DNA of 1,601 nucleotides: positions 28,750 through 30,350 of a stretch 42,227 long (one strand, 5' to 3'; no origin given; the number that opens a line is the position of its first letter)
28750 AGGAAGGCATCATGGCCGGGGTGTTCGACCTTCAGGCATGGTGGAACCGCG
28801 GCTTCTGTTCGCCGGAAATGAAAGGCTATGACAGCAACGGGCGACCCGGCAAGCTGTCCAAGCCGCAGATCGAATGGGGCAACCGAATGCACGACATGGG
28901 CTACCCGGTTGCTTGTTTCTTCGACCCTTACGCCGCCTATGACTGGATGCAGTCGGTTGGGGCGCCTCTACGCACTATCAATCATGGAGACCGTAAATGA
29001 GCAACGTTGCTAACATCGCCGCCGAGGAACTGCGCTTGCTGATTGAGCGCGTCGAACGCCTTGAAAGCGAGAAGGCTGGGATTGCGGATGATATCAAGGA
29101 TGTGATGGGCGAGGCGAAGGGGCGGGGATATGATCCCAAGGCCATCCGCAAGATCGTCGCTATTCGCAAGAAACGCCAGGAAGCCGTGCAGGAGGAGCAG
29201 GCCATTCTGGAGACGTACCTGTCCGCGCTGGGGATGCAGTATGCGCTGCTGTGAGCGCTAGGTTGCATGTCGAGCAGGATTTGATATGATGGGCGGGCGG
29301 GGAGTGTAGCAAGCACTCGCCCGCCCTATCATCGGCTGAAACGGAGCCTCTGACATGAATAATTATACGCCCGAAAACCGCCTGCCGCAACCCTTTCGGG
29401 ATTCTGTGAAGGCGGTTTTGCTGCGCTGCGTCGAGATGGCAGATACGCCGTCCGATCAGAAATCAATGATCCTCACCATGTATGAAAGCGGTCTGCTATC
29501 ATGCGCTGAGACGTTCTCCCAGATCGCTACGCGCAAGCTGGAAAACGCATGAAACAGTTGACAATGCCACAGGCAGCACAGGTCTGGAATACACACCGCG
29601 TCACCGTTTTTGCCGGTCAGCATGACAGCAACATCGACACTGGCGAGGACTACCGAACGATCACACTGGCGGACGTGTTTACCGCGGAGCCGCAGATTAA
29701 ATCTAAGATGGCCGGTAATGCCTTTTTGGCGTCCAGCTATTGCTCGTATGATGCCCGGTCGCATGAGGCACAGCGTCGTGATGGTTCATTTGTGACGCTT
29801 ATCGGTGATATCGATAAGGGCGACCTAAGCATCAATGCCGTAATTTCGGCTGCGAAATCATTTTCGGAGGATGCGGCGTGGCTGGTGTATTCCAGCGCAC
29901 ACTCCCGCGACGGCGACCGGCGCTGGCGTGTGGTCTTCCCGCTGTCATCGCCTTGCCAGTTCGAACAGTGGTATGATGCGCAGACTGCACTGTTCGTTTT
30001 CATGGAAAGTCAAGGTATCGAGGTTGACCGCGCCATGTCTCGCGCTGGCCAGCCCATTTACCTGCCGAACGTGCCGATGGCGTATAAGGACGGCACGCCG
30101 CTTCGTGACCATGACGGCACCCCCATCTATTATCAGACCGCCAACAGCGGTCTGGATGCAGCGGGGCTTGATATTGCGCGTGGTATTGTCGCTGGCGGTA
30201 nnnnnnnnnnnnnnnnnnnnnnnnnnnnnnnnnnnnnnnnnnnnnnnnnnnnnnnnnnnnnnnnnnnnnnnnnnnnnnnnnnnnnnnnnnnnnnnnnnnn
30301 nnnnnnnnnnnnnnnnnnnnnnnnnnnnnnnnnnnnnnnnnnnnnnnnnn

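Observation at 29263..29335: Promoter-in-palindrome module A, one of two paralogous elements with compensatory stem changes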

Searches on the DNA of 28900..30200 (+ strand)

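Call 8: search_dna_similar(query=window:28900-30200:+, collection=phages, mode=distant, max_rows=30)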
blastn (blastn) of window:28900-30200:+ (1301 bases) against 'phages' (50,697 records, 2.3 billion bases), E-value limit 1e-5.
Records with a match: 15; places in all: 15; records where one place covers at least 80% of the query: 0.
Best place of each record, by identity: 60-80% 15.
By first word of the organism name: Ruegeria 10; Agrobacterium 4; Paracoccus 1.
By host as written in the record: Ruegeria pomeroyi DSS-3 10; Agrobacterium tumefaciens C58 2; Agrobacterium sp. H13-3 2; Paracoccus yeei CCUG 32053 1.
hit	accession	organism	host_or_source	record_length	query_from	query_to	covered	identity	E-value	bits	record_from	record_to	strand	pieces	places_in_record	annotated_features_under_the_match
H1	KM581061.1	Ruegeria phage DSS3-P1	Ruegeria pomeroyi DSS-3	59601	115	337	17%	70.9%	3e-21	110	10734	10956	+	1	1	hypothetical protein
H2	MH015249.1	Ruegeria phage vB_RpoS-V7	Ruegeria pomeroyi DSS-3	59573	115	337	17%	70.9%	3e-21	110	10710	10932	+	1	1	hypothetical protein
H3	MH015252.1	Ruegeria phage vB_RpoS-V18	Ruegeria pomeroyi DSS-3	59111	115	337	17%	70.9%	3e-21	110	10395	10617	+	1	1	hypothetical protein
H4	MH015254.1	Ruegeria phage vB_RpoS-V11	Ruegeria pomeroyi DSS-3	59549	115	337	17%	70.9%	3e-21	110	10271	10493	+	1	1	hypothetical protein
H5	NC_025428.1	Ruegeria phage DSS3-P1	Ruegeria pomeroyi DSS-3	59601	115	337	17%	70.9%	3e-21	110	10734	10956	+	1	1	hypothetical protein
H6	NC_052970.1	Ruegeria phage vB_RpoS-V18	Ruegeria pomeroyi DSS-3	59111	115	337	17%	70.9%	3e-21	110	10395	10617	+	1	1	hypothetical protein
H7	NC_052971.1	Ruegeria phage vB_RpoS-V11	Ruegeria pomeroyi DSS-3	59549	115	337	17%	70.9%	3e-21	110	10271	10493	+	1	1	hypothetical protein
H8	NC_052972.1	Ruegeria phage vB_RpoS-V7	Ruegeria pomeroyi DSS-3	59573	115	337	17%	70.9%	3e-21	110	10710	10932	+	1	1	hypothetical protein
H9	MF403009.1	Agrobacterium phage Atu_ph08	Agrobacterium tumefaciens C58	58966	119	341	17%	70.2%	2e-16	93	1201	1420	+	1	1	hypothetical protein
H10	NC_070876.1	Agrobacterium phage Atu_ph08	Agrobacterium tumefaciens C58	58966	119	341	17%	70.2%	2e-16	93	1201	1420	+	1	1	hypothetical protein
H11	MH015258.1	Ruegeria phage vB_RpoS-V16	Ruegeria pomeroyi DSS-3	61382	113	337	17%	68.9%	9e-16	92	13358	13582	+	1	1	hypothetical protein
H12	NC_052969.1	Ruegeria phage vB_RpoS-V16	Ruegeria pomeroyi DSS-3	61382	113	337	17%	68.9%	9e-16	92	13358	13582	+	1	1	hypothetical protein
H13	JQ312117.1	Agrobacterium phage 7-7-1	Agrobacterium sp. H13-3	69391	119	274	12%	73.1%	2e-16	93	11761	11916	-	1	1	hypothetical protein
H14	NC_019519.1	Agrobacterium phage 7-7-1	Agrobacterium sp. H13-3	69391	119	274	12%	73.1%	2e-16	93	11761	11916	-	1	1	hypothetical protein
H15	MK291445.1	Paracoccus phage vB_PyeM_Pyei1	Paracoccus yeei CCUG 32053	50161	197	337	11%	70.9%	3e-9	71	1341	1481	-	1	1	hypothetical protein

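Call 80: search_rna_families(sources=[L147, L209, L164, L191, L142], threshold=evalue, max_evalue=1)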
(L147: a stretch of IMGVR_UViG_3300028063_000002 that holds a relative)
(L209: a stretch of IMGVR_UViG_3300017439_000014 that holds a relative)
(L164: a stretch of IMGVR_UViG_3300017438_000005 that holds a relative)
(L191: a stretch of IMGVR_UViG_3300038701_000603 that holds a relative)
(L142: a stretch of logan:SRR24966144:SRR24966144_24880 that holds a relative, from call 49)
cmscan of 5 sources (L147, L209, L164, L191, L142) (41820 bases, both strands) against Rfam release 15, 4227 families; matches with E-value up to 1: 1.
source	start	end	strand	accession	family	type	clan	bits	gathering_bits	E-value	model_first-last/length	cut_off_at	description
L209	9977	10022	-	RF01133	sR3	Gene; snRNA; snoRNA; CD-box;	-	19.3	41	0.84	1-55/55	no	Small nucleolar RNA sR3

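Call 89: search_dna_similar(query=L133:7895-8010:+, collection=phages, mode=distant, max_evalue=10, max_rows=20)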
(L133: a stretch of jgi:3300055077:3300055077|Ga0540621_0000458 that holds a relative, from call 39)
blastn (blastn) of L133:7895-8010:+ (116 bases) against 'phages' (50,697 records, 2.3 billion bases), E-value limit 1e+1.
Records with a match: 2; places in all: 2; records where one place covers at least 80% of the query: 0.
Best place of each record, by identity: >=99% 2.
By first word of the organism name: Klebsiella 2.
By host as written in the record: Klebsiella pneumoniae 2.
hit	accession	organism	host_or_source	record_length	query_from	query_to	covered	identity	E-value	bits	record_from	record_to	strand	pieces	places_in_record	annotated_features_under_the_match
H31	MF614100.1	Klebsiella phage vB_KpnS_IME279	Klebsiella pneumoniae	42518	1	21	18%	100.0%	3e-1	39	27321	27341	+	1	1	DNA stabilization protein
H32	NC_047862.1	Klebsiella phage vB_KpnS_IME279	Klebsiella pneumoniae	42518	1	21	18%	100.0%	3e-1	39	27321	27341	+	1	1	head closure Hc3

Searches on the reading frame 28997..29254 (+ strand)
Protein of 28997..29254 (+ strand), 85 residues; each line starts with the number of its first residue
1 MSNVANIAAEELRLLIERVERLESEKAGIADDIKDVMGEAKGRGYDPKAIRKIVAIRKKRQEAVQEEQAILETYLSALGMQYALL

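Call 10: search_protein_families(library=pfam, proteins=[window:28997-29254:+], max_evalue=0.01)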
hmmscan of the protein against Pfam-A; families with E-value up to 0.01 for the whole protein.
window:28997-29254:+ (85 aa): 2 families
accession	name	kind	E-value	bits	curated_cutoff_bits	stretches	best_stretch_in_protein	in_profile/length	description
PF10073.14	GapR_DNA-bd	-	1.1e-30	105.5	22.6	1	8-79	1-72/72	GapR-like, DNA-binding domain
PF10458.14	Val_tRNA-synt_C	-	0.0057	17.3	25.9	1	18-79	5-66/66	Valyl tRNA synthetase tRNA binding arm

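Call 11: search_protein_families(library=phrogs, proteins=[window:28997-29254:+], max_evalue=0.001)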
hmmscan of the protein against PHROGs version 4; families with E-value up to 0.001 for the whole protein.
window:28997-29254:+ (85 aa): 3 families
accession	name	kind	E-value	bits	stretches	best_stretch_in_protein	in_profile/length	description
phrog_4212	-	unknown function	2.7e-31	110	1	3-81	274-352/353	-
phrog_639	-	transcription regulation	3.9e-05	24.8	1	8-68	17-78/95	transcriptional regulator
phrog_7029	-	unknown function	0.00043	21.7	1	16-68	7-59/78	-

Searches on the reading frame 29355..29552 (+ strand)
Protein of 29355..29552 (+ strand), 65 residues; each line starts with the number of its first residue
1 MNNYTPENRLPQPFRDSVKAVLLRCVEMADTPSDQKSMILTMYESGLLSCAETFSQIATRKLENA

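Call 10: search_protein_families(library=pfam, proteins=[window:29355-29552:+], max_evalue=0.01)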
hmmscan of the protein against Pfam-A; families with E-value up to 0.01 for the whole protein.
window:29355-29552:+ (65 aa): 0 families

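Call 11: search_protein_families(library=phrogs, proteins=[window:29355-29552:+], max_evalue=0.001)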
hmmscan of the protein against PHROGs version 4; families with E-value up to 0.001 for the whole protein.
window:29355-29552:+ (65 aa): 0 families

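Call 37: find_homologous_proteins(query=window:29355-29552:+, max_evalue=0.001)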
Query window:29355-29552:+ (65 aa): 16 proteins with E <= 0.001 among 16 candidates.
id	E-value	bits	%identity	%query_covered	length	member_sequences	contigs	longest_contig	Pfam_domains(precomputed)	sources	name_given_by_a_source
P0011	2.5e-35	136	100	100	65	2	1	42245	-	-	-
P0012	4.5e-30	119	89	100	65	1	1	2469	-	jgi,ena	-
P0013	5.4e-28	113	85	100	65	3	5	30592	-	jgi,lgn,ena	-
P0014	1.3e-26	108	83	100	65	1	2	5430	-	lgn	-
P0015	1.5e-26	108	85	94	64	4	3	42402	-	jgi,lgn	jgi:hypothetical protein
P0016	1.2e-23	99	77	100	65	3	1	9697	-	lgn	-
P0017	3.6e-23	98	72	98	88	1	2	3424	-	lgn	-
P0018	6.8e-23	97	81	91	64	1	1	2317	-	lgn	-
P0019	1.8e-22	95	70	98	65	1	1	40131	-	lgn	-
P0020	3.6e-22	94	75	97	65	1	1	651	-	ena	-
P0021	1.3e-21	93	72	100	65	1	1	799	-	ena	-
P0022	2.2e-21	92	76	97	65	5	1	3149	-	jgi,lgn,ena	-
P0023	2.2e-21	92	72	100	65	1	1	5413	-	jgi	jgi:hypothetical protein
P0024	2.5e-20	89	76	89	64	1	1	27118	-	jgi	jgi:hypothetical protein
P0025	8.6e-20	87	68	100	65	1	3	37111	-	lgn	-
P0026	1.2e-19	87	68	100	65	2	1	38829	-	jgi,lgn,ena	-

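Call 39: find_encoding_contigs(protein=P0015, flank=8000, max_places=3)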
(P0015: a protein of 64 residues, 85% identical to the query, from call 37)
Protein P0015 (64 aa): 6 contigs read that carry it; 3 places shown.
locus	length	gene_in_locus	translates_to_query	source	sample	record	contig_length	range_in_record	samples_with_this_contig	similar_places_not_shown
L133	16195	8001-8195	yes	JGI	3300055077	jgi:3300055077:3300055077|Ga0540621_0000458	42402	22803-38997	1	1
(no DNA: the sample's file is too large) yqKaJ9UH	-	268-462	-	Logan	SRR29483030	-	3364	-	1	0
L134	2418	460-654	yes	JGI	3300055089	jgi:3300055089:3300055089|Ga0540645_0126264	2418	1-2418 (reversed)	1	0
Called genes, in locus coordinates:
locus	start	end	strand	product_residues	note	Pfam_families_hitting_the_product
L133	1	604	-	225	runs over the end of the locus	-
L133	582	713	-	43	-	-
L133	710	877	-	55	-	-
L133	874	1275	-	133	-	-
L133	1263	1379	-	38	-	-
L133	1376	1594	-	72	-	-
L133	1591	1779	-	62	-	-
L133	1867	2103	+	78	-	-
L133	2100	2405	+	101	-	PF14354:Lar_restr_allev (weak)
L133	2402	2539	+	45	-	-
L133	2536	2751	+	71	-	-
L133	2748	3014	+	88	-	-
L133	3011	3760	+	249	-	PF13384:HTH_23 (faint), PF13518:HTH_28 (faint), PF13551:HTH_29 (faint)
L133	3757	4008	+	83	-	-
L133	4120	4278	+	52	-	-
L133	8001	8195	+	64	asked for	-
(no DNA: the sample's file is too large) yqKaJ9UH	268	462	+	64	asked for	-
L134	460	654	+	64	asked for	-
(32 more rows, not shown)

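Call 40: find_encoding_contigs(protein=P0019, flank=8000, max_places=2)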
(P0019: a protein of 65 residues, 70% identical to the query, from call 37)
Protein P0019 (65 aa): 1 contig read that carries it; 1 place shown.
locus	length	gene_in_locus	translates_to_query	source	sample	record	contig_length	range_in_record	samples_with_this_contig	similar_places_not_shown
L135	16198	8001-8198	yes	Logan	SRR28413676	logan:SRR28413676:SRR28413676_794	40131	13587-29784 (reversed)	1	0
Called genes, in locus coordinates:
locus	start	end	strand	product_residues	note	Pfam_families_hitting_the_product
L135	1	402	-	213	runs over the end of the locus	-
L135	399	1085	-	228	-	-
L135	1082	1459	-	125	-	-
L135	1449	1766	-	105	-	-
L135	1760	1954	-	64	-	-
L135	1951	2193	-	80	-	PF04448:DUF551 (weak)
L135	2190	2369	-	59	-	-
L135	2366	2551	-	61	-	-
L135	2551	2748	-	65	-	-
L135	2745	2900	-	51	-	-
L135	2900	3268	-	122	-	PF24240:DUF7448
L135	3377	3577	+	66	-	-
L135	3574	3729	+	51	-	-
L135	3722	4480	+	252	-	-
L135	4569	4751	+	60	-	-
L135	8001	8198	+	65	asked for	-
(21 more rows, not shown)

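Call 41: find_encoding_contigs(protein=P0025, flank=8000, max_places=3)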
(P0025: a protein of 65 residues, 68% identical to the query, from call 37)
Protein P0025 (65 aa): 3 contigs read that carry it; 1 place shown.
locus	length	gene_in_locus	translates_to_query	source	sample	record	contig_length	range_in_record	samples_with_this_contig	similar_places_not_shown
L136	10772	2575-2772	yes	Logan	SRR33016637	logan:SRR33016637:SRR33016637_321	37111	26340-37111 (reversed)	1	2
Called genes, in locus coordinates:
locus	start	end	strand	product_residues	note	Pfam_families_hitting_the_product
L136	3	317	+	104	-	?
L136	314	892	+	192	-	-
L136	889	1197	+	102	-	-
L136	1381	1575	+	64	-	-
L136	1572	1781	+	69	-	-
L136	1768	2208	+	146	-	-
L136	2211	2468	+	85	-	PF10073:GapR_DNA-bd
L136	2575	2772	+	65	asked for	-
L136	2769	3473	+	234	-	-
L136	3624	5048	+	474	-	PF13155:Toprim_2 (weak), PF13662:Toprim_4 (weak), PF03796:DnaB_C, PF13481:AAA_25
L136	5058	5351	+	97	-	-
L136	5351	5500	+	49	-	-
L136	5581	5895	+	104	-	-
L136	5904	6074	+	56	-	-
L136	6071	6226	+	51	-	-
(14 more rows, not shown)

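Call 42: find_encoding_contigs(protein=P0026, flank=8000, max_places=2)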
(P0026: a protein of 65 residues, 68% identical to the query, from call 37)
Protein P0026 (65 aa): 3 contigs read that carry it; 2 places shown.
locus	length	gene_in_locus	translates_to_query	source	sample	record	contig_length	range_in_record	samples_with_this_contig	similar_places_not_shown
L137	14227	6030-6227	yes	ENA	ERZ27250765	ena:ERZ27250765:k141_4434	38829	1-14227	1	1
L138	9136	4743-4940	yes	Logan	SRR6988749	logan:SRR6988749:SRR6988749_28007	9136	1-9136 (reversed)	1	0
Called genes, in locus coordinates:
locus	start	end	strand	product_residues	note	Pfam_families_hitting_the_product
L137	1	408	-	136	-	?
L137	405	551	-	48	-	-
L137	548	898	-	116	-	PF14354:Lar_restr_allev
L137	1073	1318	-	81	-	-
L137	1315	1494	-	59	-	-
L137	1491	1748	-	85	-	-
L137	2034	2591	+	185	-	PF13412:HTH_24 (faint), PF21984:DnaD_N (faint)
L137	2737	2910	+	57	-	-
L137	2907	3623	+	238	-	PF09588:YqaJ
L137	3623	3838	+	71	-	-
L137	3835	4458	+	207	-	-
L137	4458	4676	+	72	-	-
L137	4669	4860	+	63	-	-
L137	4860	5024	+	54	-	-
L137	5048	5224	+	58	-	-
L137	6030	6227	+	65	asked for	-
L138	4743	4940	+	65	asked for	-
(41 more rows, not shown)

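Call 46: find_encoding_contigs(protein=P0016, flank=6000, max_places=2)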
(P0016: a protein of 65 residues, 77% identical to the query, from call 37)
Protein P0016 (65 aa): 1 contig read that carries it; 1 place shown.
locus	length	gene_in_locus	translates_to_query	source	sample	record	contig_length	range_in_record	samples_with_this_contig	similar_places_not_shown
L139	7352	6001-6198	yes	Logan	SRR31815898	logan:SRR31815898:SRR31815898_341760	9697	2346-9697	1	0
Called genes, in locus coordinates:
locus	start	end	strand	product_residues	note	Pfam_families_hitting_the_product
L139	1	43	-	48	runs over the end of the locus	-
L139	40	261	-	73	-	-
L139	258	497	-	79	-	-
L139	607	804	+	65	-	-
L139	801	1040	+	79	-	-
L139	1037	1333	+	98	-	-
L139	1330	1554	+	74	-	-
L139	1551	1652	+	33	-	-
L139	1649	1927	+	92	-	PF27050:Phage_P22_Y8K6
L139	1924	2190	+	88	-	PF19905:DUF6378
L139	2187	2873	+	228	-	-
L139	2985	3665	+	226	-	PF09588:YqaJ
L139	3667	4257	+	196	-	-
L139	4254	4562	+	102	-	-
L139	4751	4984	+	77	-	-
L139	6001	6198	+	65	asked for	-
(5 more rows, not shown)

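Call 47: find_encoding_contigs(protein=P0024, flank=8000, max_places=2)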
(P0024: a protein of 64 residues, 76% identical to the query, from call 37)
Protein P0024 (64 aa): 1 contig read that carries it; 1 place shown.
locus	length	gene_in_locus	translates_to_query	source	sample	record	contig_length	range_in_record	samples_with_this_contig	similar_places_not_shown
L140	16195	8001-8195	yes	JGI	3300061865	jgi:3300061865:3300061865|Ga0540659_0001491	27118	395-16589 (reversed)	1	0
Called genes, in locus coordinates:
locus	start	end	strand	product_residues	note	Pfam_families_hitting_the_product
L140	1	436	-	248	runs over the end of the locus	-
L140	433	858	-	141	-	-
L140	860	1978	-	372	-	-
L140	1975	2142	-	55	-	-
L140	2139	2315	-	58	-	-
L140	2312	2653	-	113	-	-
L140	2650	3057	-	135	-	-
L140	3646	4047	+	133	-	PF10544:T5orf172 (weak), PF13455:MUG113 (weak)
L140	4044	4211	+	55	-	-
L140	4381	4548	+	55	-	-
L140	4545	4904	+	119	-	-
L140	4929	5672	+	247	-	PF09588:YqaJ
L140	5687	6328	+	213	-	-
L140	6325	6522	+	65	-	-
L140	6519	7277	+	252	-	PF01555:N6_N4_Mtase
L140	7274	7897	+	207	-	-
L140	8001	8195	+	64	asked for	-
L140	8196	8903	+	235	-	-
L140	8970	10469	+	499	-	PF13155:Toprim_2 (weak), PF13662:Toprim_4 (weak), PF03796:DnaB_C, PF13481:AAA_25 (weak)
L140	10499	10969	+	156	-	PF00436:SSB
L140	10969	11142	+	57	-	-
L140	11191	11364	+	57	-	-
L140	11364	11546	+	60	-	-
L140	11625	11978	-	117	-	-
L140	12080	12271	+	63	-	-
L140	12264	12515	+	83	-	-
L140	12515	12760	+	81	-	-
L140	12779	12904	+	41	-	-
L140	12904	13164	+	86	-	-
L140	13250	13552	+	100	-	-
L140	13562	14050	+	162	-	PF13392:HNH_3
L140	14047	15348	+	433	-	PF04466:Terminase_3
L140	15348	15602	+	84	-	-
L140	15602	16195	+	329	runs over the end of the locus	?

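Call 48: find_encoding_contigs(protein=P0023, flank=5000, max_places=2)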
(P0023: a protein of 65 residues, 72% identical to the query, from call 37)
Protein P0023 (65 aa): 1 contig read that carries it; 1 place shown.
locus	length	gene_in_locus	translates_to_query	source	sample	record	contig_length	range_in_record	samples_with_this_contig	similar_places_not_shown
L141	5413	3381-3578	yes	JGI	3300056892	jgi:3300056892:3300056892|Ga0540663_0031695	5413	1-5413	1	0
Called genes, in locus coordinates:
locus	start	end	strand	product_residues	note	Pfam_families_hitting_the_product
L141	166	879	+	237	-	PF09588:YqaJ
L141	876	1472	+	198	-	-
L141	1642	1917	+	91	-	-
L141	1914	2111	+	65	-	-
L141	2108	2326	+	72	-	-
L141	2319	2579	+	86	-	-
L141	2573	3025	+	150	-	-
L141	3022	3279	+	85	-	PF10073:GapR_DNA-bd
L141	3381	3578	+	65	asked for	-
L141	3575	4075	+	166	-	PF04480:DUF559 (weak), PF18741:MTES_1575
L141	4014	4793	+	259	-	-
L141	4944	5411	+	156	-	?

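Call 49: find_encoding_contigs(protein=P0014, flank=5000, max_places=2)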
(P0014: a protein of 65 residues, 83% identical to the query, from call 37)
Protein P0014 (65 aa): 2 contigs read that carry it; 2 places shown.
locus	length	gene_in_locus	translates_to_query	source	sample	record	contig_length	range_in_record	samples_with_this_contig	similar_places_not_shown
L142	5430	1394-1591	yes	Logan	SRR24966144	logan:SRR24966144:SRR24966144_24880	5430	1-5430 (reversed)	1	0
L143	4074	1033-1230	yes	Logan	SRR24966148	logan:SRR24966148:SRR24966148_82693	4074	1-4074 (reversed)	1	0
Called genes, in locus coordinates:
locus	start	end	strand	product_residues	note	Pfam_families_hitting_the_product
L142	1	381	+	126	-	?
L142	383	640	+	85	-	PF10073:GapR_DNA-bd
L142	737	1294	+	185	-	PF07463:NUMOD4 (weak), PF13392:HNH_3 (weak)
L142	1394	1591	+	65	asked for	-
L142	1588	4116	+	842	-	PF13481:AAA_25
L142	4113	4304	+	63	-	-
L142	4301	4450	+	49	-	-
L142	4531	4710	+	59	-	-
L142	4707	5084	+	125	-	-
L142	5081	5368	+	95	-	-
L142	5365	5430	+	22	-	?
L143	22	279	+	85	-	PF10073:GapR_DNA-bd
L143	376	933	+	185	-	PF07463:NUMOD4 (weak), PF13392:HNH_3 (weak)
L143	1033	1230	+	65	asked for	-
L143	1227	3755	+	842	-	PF13481:AAA_25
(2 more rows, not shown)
